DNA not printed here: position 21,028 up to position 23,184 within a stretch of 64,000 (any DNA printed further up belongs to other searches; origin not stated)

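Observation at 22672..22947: Eight 12-aa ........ repeats at the C-terminus of a subtilase, with evidence of recent expansion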

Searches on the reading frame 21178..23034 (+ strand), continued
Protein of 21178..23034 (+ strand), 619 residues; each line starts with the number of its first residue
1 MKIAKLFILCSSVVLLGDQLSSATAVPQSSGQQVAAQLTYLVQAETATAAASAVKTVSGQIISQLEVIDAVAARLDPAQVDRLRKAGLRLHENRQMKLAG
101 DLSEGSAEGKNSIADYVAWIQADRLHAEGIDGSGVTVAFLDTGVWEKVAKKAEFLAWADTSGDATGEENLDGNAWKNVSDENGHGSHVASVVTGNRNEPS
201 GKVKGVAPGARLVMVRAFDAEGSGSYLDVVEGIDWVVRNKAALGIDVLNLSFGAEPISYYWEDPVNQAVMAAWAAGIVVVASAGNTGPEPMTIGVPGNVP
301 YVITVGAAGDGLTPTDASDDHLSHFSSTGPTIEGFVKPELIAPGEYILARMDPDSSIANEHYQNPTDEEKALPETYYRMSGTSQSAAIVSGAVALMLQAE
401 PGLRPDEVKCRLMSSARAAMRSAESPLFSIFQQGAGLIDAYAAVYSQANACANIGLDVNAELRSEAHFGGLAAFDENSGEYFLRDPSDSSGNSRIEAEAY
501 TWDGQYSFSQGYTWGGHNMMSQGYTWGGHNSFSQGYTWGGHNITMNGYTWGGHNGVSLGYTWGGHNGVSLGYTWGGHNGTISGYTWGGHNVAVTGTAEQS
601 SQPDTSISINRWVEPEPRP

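Call 17: find_encoding_contigs(protein=P0039, flank=8000, max_places=2)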
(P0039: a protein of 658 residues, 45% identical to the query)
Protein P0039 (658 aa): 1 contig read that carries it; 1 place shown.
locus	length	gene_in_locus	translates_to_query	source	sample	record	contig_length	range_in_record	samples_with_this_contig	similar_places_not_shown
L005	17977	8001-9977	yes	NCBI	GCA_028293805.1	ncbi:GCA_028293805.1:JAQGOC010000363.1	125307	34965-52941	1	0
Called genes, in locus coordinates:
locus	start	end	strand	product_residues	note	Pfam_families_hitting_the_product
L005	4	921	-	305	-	PF01882:DUF58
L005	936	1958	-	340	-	PF20030:bpMoxR, PF07726:AAA_3, PF07728:AAA_5, PF17863:AAA_lid_2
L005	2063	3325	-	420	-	PF00375:SDF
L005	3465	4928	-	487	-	PF01177:Asp_Glu_race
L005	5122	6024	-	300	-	PF00126:HTH_1, PF03466:LysR_substrate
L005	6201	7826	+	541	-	PF00990:GGDEF (weak), PF00563:EAL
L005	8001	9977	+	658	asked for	PF00082:Peptidase_S8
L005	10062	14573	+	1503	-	PF07494:Reg_prop (faint), PF08450:SGL (faint), PF23748:Beta-prop_LRRK2 (faint), PF07495:Y_Y_Y, PF00512:HisKA, PF02518:HATPase_c, PF00072:Response_reg, PF01627:Hpt (weak)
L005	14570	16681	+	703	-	PF00072:Response_reg, PF00990:GGDEF, PF00563:EAL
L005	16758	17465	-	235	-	PF13302:Acetyltransf_3, PF00583:Acetyltransf_1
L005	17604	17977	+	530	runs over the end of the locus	PF00106:adh_short (weak), PF13561:adh_short_C2 (weak)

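Call 19: find_related_loci(query=A1, collection=genome_contigs, flank=10000)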
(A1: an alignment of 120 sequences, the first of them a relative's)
Query A1 (619 aa) in genome_contigs; peptide patterns used: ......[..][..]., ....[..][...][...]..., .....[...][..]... (x = any residue, [..] = any of these).
600 stretches matched a pattern (row limit reached: there are more); 587 encode a relative of the query (tblastn E <= 1e-3); the best 80 are kept; 80 distinct loci.
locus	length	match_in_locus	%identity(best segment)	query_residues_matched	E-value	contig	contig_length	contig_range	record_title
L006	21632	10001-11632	44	2-574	3e-135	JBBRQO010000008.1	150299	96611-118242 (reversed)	MAG: Steroidobacterales bacterium isolate metawrap_la1_46 W_la1_46_k141_1445459L_150299_cov_35.6392, whole genome shotgu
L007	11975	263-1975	44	6-562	9e-133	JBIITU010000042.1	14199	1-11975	MAG: Steroidobacteraceae bacterium isolate ME2004-08-06_3300043437_group2_bin102 Rohwer_bin2486_scaffold_4000_c1, whole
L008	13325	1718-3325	45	10-538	6e-132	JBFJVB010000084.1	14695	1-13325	MAG: Oceanococcus sp. isolate Mix_sand19.2022.05.D.76 k141_2259773_length_14695_cov_13.0003, whole genome shotgun sequen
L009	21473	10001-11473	46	88-616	1e-130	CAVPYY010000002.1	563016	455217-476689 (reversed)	MAG: uncultured Gammaproteobacteria bacterium isolate MFD09964.bin.2.5 genome assembly, contig: contig_11793, whole geno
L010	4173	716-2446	41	8-616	6e-133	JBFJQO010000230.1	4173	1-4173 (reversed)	MAG: Woeseiaceae bacterium isolate Mix_sand18.2022.04.D.95 k141_1209568_length_4173_cov_18.9752, whole genome shotgun se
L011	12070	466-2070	43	35-586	8e-129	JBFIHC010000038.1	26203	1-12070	MAG: Woeseiaceae bacterium isolate Mix_sand11.2021.09.Z.117 k141_2967899_length_26203_cov_14.7762, whole genome shotgun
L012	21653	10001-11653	43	40-616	1e-128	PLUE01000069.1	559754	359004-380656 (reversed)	MAG: Gammaproteobacteria bacterium isolate bog_1223 73.20120700_S1D.105_contig_8334, whole genome shotgun sequence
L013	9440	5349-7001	44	1-538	3e-128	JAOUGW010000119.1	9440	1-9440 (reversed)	MAG: Gammaproteobacteria bacterium isolate 4_1_May_SF_Bin43 4_1_May_SF_Bin43_scaffold_3198_c1, whole genome shotgun sequ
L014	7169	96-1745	41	40-616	2e-128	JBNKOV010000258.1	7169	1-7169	MAG: Holophagae bacterium isolate G1G2.bin.25.strict NODE_258_length_7169_cov_1.640017, whole genome shotgun sequence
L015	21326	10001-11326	47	103-551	5e-124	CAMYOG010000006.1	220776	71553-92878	MAG: Thermoanaerobaculia bacterium isolate ES_Acidobacteriota_04 genome assembly, contig: scaffold_14, whole genome shot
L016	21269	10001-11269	48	115-562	3e-123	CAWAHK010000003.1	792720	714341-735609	MAG: uncultured proteobacterium isolate MFD04967.bin.1.171 genome assembly, contig: contig_50091, whole genome shotgun s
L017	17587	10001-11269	48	115-562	5e-119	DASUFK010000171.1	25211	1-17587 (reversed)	MAG TPA_asm: Gammaproteobacteria bacterium isolate SMAG_U1377 k141_315675, whole genome shotgun sequence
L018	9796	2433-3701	45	115-562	4e-117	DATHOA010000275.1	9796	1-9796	MAG TPA_asm: Steroidobacteraceae bacterium isolate SMAG_U12672 k141_2517385, whole genome shotgun sequence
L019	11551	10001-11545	45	33-586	6e-120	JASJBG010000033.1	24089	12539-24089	MAG: Woeseiaceae bacterium isolate MO_074.B2 MO_074.c_366, whole genome shotgun sequence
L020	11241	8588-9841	47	120-550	7e-117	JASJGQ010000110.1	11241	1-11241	MAG: Acidobacteriota bacterium isolate ChS5.bin.55 ChesSed_k141_554544, whole genome shotgun sequence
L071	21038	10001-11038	45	123-472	3e-85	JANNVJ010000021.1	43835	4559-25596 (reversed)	MAG: Haliea sp. isolate VAR_34_metabat_506 VAR_34_k141_2937744, whole genome shotgun sequence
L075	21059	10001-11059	44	123-479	6e-81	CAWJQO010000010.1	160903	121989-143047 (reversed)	MAG: uncultured Gammaproteobacteria bacterium isolate MFD03899.bin.2.89 genome assembly, contig: contig_2899, whole geno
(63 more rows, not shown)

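Call 20: predict_structure(alignment_id=A1)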
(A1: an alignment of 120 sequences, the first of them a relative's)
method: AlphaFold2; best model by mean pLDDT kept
length: 619 residues; sequences in the alignment: 120
mean_pLDDT: 78.3   pTM: 0.83
mean pLDDT of the five models: 78.3, 77.9, 76.0, 75.6, 74.6
residues with pLDDT >= 90: 330; 70-90: 112; 50-70: 39; < 50: 138
segments of 3 or more residues with pLDDT < 50: 1-14, 16-24, 99-112, 509-511, 516-610
pLDDT, mean of each block of 10 residues (from residue 1): 39 46 56 87 97 98 96 97 97 74 42 75 95 98 95 94 74 86 96 77 88 96 93 97 98 89 96 98 91 93 95 82 88 93 92 92 72 83 96 98 98 92 83 94 95 92 92 91 87 84 69 48 39 36 41 38 37 34 31 32 37 52
secondary structure, 60 per line:
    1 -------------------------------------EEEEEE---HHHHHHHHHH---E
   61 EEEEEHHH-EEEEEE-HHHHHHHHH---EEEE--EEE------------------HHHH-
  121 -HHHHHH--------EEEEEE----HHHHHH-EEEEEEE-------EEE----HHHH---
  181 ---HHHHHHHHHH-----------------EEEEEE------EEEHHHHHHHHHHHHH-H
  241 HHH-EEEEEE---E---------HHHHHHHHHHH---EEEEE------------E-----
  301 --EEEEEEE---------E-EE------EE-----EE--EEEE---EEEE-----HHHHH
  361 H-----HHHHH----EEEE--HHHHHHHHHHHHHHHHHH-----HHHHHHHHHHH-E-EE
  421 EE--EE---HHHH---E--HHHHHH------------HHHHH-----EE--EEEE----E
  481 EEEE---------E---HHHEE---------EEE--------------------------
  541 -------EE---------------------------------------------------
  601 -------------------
elements in order: E38-43 H47-56 E60-65 E70-75 H77-85 E89-92 E95-97 H116-119 H122-127 E136-141 H146-151 E153-159 E167-169 H174-177 H184-193 E211-216 E223-225 H226-238 H240-243 E245-250 H264-274 E278-282 E303-309 E340-343 E347-350 H356-361 H367-371 E376-379 H382-399 H405-415 E419-422 H430-433 H440-445 H458-462 E472-475 E480-484 E512-514

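Call 45: find_homologous_proteins(query=L071:11598-11990:+, max_evalue=0.01)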
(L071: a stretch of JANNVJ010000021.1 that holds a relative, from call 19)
Query L071:11598-11990:+ (131 aa): 30 proteins with E <= 0.01 among 69 candidates.
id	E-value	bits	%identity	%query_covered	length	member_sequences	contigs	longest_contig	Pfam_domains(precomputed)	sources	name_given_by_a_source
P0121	9.9e-96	334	72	100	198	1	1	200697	-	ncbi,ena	-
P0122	2.2e-82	291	67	100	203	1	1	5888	-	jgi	-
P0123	1.1e-79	282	100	100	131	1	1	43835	-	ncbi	-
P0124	4.5e-68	245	68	100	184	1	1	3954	-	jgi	jgi:hypothetical protein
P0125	2.0e-63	230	71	100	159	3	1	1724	-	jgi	-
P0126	2.8e-62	226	74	100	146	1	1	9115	-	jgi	jgi:hypothetical protein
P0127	6.2e-60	219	70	100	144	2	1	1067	-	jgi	jgi:hypothetical protein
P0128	2.5e-52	194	50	100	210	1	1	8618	-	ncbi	-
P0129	1.7e-44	169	51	99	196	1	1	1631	-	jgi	jgi:hypothetical protein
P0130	3.7e-43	164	69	90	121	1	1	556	-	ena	-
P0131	6.1e-42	161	52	100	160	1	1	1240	-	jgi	jgi:hypothetical protein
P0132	9.3e-41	157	48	100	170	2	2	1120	-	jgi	jgi:hypothetical protein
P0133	1.8e-40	156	53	100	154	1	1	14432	-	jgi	jgi:hypothetical protein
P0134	1.5e-39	153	48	100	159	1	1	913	-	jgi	jgi:hypothetical protein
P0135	4.9e-38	148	45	100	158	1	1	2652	-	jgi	jgi:hypothetical protein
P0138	1.3e-33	134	59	99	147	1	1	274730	-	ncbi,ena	-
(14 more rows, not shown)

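Call 47: find_encoding_contigs(protein=P0121, flank=7000, max_places=2)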
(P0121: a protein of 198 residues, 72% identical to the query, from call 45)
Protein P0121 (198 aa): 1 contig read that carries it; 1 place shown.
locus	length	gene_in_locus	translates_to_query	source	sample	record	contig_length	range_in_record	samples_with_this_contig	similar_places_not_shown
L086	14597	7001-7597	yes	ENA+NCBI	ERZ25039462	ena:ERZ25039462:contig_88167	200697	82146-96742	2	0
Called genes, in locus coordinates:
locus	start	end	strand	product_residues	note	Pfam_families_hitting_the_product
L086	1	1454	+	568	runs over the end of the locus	PF00990:GGDEF, PF00563:EAL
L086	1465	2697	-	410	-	PF00990:GGDEF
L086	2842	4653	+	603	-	PF00072:Response_reg, PF00990:GGDEF, PF00563:EAL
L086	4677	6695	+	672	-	PF00082:Peptidase_S8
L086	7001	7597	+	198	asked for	-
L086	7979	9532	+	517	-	PF00884:Sulfatase, PF01663:Phosphodiest (faint), PF02995:DUF229 (weak), PF16347:SGSH_C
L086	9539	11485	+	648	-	PF01757:Acyl_transf_3, PF19040:SGNH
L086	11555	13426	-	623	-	PF12228:DUF3604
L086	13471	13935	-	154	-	-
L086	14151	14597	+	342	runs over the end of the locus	PF05019:Coq4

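Call 48: find_encoding_contigs(protein=P0138, flank=7000, max_places=2)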
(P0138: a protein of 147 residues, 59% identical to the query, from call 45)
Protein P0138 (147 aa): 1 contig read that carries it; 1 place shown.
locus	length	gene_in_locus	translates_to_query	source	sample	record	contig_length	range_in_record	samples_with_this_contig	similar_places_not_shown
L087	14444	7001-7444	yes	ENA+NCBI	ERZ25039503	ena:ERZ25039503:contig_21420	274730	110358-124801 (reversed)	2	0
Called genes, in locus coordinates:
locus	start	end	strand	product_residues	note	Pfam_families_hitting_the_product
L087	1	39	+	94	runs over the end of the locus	-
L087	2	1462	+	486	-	PF00990:GGDEF, PF00563:EAL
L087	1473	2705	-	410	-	PF00990:GGDEF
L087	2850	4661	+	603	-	PF00072:Response_reg, PF00990:GGDEF, PF00563:EAL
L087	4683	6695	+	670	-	PF00082:Peptidase_S8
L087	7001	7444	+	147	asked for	-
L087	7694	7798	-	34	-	-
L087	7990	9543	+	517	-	PF00884:Sulfatase, PF01663:Phosphodiest (faint), PF02995:DUF229 (weak), PF16347:SGSH_C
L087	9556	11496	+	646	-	PF01757:Acyl_transf_3, PF19040:SGNH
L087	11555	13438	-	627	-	PF12228:DUF3604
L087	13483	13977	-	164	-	-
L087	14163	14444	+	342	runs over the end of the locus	PF05019:Coq4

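Call 49: find_encoding_contigs(protein=P0128, flank=7000, max_places=2)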
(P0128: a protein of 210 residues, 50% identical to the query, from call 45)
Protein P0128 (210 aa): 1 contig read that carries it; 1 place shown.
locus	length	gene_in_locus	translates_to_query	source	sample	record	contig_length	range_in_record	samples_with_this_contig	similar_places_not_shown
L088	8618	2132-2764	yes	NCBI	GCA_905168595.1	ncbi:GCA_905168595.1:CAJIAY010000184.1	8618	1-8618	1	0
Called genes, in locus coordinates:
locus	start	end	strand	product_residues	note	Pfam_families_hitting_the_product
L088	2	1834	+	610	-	?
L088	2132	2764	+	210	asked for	-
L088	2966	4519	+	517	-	PF00884:Sulfatase, PF01663:Phosphodiest (faint), PF02995:DUF229 (weak), PF16347:SGSH_C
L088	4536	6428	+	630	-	PF01757:Acyl_transf_3, PF19040:SGNH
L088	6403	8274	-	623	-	PF12228:DUF3604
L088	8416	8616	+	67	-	?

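Call 50: find_encoding_contigs(protein=P0133, flank=7000, max_places=2)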
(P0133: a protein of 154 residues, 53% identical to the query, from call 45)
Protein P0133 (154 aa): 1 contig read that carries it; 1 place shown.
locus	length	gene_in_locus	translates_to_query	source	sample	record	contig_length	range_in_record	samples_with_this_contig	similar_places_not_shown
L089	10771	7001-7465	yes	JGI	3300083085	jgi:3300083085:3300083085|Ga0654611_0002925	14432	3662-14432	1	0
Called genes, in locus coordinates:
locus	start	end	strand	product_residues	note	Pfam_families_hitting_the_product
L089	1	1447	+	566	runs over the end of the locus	PF00990:GGDEF, PF00563:EAL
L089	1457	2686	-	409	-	PF00990:GGDEF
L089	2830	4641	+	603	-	PF00072:Response_reg, PF00990:GGDEF, PF00563:EAL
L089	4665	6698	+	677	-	PF00082:Peptidase_S8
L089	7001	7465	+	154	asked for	-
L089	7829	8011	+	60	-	-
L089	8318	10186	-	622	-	PF12228:DUF3604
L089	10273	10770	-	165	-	?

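Call 63: fold_search(model_id=the predicted structure, library=pdb)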
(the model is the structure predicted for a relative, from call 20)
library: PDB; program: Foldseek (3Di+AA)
matches with E <= 10: 815; with E <= 0.001: 318
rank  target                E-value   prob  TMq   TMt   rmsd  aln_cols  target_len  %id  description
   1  3afg_A                4.4e-29  1.00  0.51  0.63  11.6       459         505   28  Crystal structure of ProN-Tk-SP from Thermococcus kodakaraensis (released 2010-08-04)
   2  3afg_B                4.5e-28  1.00  0.53  0.64   7.4       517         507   27  Crystal structure of ProN-Tk-SP from Thermococcus kodakaraensis (released 2010-08-04)
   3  9ues_B                8.2e-26  1.00  0.44  0.66   2.9       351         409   34  Crystal structure of an inactive TKSP mutant in complex with the TKS propeptide (released 2026-02-18)
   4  3whi_B                3.1e-24  1.00  0.50  0.84   4.4       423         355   27  Crystal structure of unautoprocessed form of IS1-inserted Pro-subtilisin E (released 2013-12-25)
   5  3whi_A                2.9e-23  1.00  0.50  0.85   4.0       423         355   27  Crystal structure of unautoprocessed form of IS1-inserted Pro-subtilisin E (released 2013-12-25)
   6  8jmw_A                3.0e-23  1.00  0.42  0.51   4.5       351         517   30  Fibril form of serine peptidase Vpr (released 2023-12-06)
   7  1ubn                  7.7e-22  1.00  0.41  0.91   2.7       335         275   30  SELENOSUBTILISIN BPN (released 1999-06-08)
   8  1c3l                  7.7e-22  1.00  0.40  0.88   3.0       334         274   33  SUBTILISIN-CARLSBERG COMPLEXED WITH XENON (8 BAR) (released 1999-08-04)
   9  1sel_A                7.7e-22  1.00  0.40  0.89   3.6       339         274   33  CRYSTAL STRUCTURE OF SELENOSUBTILISIN AT 2.0-ANGSTROMS RESOLUTION (released 1993-10-31)
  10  3qtl_A                1.4e-21  1.00  0.39  0.88   3.6       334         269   34  Structural Basis for Dual-inhibition Mechanism of a Non-classical Kazal-type Serine Protease Inhibitor from Horseshoe  (released 2011-06-01)
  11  1v5i_A                1.8e-21  1.00  0.41  0.89   2.8       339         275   31  Crystal structure of serine protease inhibitor POIA1 in complex with subtilisin BPN' (released 2005-03-08)
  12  1lw6_E                2.6e-21  1.00  0.41  0.87   3.1       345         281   30  Crystal Structure of the Complex of Subtilisin BPN' with Chymotrypsin Inhibitor 2 at 1.5 Angstrom Resolution (released 2002-08-21)
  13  1ak9                  3.0e-21  1.00  0.41  0.89   2.8       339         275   31  SUBTILISIN MUTANT 8321 (released 1997-11-12)
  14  2zwp_B                3.0e-21  1.00  0.49  0.77   4.4       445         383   25  Crystal structure of Ca3 site mutant of Pro-S324A (released 2009-06-23)
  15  2e1p                  3.1e-21  1.00  0.49  0.74   4.7       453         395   25  Crystal structure of pro-Tk-subtilisin (released 2007-01-16)
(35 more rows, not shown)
